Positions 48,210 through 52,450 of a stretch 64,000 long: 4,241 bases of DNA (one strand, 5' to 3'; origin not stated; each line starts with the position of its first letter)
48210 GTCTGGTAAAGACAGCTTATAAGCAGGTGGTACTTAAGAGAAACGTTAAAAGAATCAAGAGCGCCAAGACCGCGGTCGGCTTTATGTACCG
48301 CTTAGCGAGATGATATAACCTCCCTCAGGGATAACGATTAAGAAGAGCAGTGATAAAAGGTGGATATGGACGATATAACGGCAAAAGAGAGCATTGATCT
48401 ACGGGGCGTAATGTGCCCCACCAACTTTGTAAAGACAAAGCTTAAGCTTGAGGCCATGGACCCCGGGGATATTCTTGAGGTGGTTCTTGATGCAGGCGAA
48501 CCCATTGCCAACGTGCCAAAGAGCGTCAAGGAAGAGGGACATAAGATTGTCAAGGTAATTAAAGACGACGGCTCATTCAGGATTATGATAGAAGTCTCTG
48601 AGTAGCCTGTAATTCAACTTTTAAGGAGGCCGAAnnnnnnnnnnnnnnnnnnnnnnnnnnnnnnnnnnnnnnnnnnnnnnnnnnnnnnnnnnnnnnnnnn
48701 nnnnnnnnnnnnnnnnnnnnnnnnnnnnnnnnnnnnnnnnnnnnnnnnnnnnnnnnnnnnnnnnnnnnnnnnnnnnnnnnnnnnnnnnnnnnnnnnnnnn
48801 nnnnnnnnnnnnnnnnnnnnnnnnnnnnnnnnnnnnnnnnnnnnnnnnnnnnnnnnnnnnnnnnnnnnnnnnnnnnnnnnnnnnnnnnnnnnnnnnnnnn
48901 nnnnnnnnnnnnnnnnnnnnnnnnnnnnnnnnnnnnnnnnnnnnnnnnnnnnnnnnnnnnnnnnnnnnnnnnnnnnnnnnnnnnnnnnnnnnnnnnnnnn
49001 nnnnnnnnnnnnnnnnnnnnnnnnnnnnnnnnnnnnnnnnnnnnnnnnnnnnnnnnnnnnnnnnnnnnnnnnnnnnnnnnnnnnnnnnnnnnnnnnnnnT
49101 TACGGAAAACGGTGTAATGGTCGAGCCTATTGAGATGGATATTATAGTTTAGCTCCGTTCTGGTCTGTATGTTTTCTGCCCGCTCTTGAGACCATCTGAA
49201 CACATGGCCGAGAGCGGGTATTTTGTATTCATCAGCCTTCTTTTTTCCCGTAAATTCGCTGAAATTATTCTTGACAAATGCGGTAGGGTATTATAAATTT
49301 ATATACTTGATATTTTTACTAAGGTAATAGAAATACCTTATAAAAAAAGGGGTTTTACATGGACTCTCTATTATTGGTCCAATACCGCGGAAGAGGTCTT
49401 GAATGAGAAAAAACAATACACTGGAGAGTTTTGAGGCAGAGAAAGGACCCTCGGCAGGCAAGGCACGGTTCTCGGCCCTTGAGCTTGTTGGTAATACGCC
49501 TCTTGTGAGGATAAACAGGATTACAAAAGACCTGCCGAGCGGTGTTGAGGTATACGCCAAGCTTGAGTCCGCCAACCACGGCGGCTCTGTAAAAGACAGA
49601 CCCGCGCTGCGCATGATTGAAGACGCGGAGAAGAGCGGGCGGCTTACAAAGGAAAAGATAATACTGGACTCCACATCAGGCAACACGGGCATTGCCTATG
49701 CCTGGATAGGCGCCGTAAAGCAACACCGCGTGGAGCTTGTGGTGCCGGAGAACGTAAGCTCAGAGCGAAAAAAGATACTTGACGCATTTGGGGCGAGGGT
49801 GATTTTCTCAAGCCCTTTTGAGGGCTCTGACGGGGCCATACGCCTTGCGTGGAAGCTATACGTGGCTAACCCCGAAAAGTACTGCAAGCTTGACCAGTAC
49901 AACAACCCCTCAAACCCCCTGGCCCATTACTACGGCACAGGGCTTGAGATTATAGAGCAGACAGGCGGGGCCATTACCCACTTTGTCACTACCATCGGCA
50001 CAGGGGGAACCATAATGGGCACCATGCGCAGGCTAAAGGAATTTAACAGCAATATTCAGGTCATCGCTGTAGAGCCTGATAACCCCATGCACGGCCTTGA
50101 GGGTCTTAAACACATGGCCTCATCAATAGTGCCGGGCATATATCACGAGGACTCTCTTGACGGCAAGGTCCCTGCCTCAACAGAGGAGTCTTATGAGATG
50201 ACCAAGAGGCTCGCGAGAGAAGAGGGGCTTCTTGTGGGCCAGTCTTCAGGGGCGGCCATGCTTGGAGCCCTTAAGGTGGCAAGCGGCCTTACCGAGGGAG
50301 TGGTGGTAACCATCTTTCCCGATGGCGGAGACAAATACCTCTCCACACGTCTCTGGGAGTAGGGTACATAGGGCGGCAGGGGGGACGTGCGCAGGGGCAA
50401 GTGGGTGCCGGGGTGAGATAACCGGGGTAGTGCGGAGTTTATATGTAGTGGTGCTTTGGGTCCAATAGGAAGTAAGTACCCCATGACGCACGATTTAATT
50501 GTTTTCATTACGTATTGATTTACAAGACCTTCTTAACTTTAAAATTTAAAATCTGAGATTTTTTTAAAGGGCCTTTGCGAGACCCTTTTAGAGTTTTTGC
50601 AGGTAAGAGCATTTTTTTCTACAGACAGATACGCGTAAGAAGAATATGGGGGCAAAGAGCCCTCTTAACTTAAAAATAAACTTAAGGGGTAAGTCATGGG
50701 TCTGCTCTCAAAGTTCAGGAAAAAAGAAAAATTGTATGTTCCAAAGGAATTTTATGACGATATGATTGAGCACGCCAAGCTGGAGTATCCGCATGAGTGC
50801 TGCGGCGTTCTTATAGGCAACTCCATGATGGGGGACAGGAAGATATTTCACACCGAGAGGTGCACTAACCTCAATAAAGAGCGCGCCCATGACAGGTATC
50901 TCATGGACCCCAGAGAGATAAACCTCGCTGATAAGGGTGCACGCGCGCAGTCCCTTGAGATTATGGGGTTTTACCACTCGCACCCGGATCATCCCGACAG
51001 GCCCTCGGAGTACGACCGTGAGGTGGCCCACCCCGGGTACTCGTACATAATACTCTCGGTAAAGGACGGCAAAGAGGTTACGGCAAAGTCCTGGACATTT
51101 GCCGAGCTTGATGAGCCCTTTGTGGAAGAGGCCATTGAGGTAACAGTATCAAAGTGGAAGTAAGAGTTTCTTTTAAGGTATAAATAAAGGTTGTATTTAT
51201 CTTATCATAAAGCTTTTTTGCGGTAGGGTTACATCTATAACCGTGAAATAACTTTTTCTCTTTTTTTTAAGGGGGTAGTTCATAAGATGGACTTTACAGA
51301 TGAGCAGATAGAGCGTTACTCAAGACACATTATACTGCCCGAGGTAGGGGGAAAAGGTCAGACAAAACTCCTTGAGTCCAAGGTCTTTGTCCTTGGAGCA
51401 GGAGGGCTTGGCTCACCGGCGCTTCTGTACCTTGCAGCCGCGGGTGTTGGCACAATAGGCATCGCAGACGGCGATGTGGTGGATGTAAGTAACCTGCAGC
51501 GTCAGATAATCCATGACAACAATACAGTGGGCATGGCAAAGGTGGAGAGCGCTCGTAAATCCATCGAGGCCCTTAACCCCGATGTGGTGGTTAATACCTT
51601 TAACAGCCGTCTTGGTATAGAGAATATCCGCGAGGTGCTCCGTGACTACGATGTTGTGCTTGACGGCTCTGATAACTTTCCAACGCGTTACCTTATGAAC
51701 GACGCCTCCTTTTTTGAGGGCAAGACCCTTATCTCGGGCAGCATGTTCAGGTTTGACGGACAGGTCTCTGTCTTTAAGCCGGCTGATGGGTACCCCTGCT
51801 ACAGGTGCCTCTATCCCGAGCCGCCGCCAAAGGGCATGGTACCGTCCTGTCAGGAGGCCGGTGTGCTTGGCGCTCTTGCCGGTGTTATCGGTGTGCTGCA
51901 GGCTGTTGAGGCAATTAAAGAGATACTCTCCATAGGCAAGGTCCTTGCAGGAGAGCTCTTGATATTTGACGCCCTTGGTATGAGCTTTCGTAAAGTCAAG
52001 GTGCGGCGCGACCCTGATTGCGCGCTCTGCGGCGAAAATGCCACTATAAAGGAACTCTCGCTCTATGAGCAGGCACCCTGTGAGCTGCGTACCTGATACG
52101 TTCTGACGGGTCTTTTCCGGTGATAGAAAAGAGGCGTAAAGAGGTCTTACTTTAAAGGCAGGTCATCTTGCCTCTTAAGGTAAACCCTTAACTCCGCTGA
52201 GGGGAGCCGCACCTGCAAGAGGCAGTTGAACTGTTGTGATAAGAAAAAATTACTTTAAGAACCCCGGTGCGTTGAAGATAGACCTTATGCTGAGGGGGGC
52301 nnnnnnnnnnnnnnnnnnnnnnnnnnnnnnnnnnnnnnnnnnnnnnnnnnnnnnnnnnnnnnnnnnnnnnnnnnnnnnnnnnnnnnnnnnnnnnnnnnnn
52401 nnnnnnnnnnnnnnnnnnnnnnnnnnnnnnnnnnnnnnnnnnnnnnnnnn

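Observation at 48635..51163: The sulfur-carrier protein carries a masked Gly-Gly (…AGGG-AG), with a cognate JAMM protease and an E1 encoded nearby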

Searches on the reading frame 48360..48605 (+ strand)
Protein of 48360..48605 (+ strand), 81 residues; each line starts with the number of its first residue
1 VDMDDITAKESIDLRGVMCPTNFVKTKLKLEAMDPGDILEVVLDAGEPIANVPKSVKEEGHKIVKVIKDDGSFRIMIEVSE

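Call 3: search_protein_families(library=pfam, proteins=[window:48360-48605:+], max_evalue=0.01)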
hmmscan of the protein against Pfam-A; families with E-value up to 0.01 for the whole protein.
window:48360-48605:+ (81 aa): 1 family
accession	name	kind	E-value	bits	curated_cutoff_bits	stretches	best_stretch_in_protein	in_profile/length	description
PF01206.22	TusA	-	2.4e-21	75.8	28.6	1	11-78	2-69/70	Sulfurtransferase TusA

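Call 4: search_protein_families(library=ncbifam, proteins=[window:48360-48605:+], max_evalue=0.01)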
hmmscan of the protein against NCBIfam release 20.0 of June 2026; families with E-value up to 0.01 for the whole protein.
window:48360-48605:+ (81 aa): 4 families
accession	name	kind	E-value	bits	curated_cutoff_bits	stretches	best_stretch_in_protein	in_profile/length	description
NF008242.0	PRK11018.1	equivalog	7.4e-15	54.4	79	1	4-78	3-77/78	sulfurtransferase-like selenium metabolism protein YedF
TIGR03527.1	selenium_YedF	equivalog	1.2e-06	28.5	110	1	12-78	1-67/194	sulfurtransferase-like selenium metabolism protein YedF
NF041048.1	TusA_like_YeeD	exception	0.0007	19.2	147.5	1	13-65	5-57/72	thiosulfate utilization sulfurtransferase TsuB/YeeD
NF001423.0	PRK00299.1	equivalog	0.00079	19.2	78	1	7-78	7-78/82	sulfurtransferase TusA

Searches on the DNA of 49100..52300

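Call 60: search_rna_families(source=window, start=49100, end=52300, threshold=evalue, max_evalue=1)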
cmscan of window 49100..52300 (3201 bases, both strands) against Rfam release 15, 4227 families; matches with E-value up to 1: 0.
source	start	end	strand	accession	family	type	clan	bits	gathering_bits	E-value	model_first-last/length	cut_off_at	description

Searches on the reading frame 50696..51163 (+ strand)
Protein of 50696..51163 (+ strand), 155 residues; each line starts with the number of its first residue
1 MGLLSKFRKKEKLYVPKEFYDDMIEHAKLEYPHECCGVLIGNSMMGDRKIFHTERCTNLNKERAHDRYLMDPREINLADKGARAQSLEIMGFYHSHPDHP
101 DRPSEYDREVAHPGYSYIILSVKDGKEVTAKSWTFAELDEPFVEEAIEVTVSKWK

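Call 3: search_protein_families(library=pfam, proteins=[window:50696-51163:+], max_evalue=0.01)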
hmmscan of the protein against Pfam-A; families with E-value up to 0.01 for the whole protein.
window:50696-51163:+ (155 aa): 2 families
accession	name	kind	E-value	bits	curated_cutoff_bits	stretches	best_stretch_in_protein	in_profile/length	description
PF14464.11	Prok-JAB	-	2.2e-25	89.2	25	1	17-134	2-112/114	Prokaryotic homologs of the JAB domain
PF01398.27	JAB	-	1.8e-06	28.2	22.5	1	11-101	4-98/117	JAB1/Mov34/MPN/PAD-1 ubiquitin protease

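Call 4: search_protein_families(library=ncbifam, proteins=[window:50696-51163:+], max_evalue=0.01)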
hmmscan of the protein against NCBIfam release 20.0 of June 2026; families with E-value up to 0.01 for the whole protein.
window:50696-51163:+ (155 aa): 2 families
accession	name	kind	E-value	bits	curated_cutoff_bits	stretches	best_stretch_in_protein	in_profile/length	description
NF041370.1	desamp_Halo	equivalog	3e-22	78.9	130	1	14-140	2-128/133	desampylase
NF058523.1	6A-MBL_cap2_3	equivalog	0.0011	17.6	320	0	84-111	620-647/665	anti-phage 6A-MBL system cap2_3 protein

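Call 40: search_solved_structures(query=window:50696-51160:+, max_evalue=0.001, show_alignments=1)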
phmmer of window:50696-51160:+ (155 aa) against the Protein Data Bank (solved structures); distinct sequences matched with E-value up to 0.001: 4.
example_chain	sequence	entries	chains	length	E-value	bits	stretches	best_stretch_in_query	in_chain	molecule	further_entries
2kcq_A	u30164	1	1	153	8.6e-24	87.9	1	19-142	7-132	Mov34/MPN/PAD-1 family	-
2kks_A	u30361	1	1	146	4.8e-16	62.7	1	16-136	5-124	Uncharacterized protein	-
5lda_A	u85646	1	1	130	0.00054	23.6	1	34-137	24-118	JAMM1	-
5ld9_A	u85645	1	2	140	0.00059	23.5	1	34-137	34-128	JAMM1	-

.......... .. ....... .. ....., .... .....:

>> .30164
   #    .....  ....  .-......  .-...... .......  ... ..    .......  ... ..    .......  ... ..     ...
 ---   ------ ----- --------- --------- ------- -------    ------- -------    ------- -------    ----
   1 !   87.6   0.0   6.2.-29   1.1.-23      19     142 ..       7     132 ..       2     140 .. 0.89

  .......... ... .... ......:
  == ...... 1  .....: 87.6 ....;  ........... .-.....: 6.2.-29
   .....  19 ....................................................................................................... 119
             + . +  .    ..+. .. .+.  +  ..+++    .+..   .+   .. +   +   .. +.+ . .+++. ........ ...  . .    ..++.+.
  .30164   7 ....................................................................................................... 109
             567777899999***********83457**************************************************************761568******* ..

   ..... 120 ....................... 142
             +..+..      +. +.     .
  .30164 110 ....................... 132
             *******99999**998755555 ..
